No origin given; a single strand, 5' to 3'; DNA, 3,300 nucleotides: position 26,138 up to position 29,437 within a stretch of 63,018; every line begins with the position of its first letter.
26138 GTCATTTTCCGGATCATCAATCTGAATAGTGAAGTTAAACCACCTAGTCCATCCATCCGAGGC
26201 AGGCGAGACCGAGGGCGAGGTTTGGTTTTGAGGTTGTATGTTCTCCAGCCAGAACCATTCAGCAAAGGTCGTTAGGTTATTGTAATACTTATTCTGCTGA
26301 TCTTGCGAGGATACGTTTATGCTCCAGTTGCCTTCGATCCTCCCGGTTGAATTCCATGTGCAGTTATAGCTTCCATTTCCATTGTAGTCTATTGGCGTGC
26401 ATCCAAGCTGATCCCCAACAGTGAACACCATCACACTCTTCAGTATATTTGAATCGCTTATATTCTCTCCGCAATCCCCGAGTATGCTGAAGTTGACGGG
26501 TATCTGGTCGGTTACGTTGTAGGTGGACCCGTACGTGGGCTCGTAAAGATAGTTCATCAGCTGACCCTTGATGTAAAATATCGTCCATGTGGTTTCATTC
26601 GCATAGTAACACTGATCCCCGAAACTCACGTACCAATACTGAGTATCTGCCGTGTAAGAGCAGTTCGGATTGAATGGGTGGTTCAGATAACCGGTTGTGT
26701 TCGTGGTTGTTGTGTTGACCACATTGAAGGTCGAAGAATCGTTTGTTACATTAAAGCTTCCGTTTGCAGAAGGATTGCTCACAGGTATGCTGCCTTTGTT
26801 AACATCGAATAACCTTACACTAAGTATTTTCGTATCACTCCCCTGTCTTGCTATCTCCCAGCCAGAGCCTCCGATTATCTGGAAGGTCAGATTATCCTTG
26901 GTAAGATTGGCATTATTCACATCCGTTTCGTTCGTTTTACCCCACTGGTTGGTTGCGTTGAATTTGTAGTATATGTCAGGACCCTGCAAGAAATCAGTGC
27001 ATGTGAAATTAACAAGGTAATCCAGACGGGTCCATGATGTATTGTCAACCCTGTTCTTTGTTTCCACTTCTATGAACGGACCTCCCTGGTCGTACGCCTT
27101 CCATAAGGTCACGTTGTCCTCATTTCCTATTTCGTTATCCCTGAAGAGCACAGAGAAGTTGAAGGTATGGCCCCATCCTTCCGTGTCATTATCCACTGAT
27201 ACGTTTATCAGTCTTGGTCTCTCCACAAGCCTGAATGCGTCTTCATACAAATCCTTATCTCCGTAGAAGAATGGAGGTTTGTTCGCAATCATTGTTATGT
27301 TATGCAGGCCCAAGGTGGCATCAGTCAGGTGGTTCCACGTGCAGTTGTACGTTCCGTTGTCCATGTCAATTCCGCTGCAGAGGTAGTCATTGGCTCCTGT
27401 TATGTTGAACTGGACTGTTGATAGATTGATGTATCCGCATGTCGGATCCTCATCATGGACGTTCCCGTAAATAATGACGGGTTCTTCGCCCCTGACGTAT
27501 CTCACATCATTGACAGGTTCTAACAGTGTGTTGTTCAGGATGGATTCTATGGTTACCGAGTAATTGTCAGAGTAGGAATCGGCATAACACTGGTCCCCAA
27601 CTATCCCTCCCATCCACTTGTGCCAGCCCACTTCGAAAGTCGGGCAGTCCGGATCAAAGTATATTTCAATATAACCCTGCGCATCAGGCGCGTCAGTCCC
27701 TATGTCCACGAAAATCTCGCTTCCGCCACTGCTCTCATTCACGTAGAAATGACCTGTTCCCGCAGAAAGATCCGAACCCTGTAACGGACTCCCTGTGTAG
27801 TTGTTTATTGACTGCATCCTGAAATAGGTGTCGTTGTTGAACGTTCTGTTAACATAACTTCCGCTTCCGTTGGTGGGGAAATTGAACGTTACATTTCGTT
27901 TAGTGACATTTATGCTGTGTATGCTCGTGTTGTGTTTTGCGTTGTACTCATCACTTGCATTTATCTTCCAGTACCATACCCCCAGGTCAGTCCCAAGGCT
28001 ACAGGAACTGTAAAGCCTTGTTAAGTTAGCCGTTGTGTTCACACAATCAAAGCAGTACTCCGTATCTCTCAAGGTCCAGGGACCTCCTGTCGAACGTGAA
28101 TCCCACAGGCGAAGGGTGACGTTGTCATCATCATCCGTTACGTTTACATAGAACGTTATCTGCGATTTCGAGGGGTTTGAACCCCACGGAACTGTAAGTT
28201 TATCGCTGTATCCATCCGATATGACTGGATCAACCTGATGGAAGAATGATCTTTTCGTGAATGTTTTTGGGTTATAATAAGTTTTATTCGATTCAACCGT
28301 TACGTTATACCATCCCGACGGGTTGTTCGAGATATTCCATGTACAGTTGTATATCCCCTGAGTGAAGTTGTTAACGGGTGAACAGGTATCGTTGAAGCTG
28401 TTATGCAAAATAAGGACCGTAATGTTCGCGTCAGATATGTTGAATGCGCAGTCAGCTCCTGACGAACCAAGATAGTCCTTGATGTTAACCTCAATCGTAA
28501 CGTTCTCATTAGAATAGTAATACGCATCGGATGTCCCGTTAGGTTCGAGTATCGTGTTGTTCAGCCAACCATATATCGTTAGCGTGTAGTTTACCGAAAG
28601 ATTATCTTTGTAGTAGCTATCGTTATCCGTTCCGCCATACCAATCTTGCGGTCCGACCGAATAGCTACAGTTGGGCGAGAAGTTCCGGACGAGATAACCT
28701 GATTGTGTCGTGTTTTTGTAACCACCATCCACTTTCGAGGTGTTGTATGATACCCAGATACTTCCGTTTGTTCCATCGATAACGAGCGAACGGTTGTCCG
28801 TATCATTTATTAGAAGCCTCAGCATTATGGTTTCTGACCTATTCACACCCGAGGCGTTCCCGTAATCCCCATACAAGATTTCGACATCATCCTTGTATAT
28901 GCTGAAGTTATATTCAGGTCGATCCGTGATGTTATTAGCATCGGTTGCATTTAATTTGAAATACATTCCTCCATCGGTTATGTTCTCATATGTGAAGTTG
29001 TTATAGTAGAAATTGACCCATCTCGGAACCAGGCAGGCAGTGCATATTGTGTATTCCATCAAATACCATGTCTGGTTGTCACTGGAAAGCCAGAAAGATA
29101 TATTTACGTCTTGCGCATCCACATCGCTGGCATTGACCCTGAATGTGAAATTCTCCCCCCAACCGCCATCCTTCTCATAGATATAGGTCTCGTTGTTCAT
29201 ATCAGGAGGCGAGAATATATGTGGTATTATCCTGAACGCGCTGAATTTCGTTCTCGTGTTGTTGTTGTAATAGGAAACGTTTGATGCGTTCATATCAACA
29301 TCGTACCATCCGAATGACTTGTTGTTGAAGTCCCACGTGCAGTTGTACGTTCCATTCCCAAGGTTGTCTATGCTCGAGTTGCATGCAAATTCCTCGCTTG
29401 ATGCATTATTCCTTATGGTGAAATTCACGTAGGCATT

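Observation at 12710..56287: Stop-free 43.6-kb ORF (14,525 codons) encoding a giant surface protein anchored in the membrane at both ends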

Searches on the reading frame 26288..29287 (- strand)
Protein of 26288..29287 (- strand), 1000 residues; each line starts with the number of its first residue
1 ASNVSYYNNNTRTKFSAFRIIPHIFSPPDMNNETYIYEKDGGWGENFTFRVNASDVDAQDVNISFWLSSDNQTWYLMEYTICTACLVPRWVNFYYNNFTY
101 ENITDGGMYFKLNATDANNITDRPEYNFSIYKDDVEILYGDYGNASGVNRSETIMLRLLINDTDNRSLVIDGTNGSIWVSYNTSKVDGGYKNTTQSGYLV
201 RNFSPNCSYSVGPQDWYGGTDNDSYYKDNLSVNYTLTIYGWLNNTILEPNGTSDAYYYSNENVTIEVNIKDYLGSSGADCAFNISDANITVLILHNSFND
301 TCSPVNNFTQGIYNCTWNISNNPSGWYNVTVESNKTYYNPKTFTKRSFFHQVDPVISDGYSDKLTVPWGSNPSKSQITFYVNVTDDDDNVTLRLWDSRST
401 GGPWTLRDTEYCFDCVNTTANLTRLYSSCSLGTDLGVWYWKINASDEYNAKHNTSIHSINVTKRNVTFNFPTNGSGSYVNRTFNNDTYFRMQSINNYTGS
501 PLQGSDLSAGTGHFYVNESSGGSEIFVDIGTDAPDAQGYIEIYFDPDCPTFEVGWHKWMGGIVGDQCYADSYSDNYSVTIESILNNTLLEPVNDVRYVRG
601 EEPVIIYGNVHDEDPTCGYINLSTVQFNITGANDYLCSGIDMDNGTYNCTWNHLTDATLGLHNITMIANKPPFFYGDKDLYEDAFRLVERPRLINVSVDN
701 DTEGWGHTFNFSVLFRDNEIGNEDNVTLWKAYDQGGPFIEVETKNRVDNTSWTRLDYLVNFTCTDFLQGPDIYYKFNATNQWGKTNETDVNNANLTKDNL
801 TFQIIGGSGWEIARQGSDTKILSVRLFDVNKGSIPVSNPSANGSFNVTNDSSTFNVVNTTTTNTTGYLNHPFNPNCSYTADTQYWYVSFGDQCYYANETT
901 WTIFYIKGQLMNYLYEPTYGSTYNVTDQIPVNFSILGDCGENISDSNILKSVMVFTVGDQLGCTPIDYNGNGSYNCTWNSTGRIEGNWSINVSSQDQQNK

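Call 8: search_protein_families(library=pfam, proteins=[window:26288-29287:-], max_evalue=0.001)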
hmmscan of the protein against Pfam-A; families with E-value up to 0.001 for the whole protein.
window:26288-29287:- (1000 aa): 1 family
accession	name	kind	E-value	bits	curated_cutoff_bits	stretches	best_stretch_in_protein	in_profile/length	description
PF17957.7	Big_7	-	0.00049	21.1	24.1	0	261-331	18-70/70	Bacterial Ig domain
